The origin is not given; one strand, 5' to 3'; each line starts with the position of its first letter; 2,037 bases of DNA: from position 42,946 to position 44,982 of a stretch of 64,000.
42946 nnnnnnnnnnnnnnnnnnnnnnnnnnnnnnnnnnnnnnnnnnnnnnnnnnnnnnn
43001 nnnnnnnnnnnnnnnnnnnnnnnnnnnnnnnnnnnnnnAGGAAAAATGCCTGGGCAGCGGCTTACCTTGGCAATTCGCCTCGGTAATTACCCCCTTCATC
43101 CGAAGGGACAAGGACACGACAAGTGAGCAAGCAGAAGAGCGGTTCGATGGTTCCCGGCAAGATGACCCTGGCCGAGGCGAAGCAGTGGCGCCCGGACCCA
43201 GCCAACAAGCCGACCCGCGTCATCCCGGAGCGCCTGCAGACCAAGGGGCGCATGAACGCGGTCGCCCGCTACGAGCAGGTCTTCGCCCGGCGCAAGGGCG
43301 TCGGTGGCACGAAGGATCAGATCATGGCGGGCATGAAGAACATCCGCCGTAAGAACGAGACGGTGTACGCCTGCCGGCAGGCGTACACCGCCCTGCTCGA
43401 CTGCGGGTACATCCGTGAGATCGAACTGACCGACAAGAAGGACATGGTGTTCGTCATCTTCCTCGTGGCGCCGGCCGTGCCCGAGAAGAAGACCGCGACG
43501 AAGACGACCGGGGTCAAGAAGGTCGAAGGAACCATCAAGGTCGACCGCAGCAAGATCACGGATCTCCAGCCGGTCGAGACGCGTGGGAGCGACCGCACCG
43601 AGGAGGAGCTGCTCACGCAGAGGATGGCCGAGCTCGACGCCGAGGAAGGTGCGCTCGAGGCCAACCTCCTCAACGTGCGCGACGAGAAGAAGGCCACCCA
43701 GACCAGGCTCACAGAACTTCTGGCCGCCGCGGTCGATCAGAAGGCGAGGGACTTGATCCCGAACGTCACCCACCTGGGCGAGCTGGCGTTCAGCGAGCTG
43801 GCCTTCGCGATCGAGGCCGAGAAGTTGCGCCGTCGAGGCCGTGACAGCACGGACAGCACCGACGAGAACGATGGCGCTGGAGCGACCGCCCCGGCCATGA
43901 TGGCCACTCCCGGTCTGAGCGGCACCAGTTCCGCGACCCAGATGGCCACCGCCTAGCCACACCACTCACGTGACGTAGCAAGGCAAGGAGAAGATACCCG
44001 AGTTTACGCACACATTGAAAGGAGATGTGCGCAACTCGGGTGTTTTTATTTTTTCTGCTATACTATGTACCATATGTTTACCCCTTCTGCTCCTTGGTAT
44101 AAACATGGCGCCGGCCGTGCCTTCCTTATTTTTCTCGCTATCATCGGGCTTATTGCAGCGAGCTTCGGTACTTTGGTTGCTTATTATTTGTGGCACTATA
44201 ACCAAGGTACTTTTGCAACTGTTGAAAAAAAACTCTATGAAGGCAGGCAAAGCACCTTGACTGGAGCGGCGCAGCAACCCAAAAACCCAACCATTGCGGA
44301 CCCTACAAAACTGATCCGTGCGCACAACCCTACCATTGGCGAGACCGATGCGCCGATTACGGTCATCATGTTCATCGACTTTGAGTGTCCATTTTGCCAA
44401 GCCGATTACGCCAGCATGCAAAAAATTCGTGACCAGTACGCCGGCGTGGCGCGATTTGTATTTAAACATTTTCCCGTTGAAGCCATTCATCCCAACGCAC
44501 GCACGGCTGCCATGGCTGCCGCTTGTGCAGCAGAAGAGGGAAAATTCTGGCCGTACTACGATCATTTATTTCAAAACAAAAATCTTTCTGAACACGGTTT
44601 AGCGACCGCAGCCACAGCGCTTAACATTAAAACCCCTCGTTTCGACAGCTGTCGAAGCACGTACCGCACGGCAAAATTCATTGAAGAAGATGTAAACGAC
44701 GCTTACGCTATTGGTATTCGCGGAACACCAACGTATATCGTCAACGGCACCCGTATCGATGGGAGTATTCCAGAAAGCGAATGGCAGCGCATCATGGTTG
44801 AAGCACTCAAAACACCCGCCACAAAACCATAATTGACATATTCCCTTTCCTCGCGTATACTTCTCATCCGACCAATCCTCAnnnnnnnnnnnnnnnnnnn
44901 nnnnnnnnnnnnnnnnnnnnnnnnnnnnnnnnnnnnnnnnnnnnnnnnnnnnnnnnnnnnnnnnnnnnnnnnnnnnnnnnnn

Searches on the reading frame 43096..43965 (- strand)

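Call 96: search_protein_families(library=pfam, proteins=[window:43096-43965:-], max_evalue=0.01)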
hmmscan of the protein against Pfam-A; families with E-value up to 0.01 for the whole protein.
window:43096-43965:- (289 aa): 1 family
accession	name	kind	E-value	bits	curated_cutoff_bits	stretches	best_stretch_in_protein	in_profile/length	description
PF10006.14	DUF2249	-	0.0069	16.6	29.5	0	212-241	11-40/70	Uncharacterized conserved protein (DUF2249)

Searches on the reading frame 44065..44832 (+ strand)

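Call 30: search_protein_families(library=pfam, proteins=[window:44065-44832:+], max_evalue=0.001)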
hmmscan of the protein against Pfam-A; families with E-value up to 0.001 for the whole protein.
window:44065-44832:+ (255 aa): 3 families
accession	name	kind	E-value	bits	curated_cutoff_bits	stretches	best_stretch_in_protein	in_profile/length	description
PF13462.12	Thioredoxin_4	-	3.6e-28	99.3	23.2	1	88-243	5-162/165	Thioredoxin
PF01323.26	DSBA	-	1.3e-15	58.1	25.6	1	99-236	1-182/191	DSBA-like thioredoxin domain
PF13098.12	Thioredoxin_2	-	2.4e-05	25.1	27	1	98-242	7-102/104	Thioredoxin-like domain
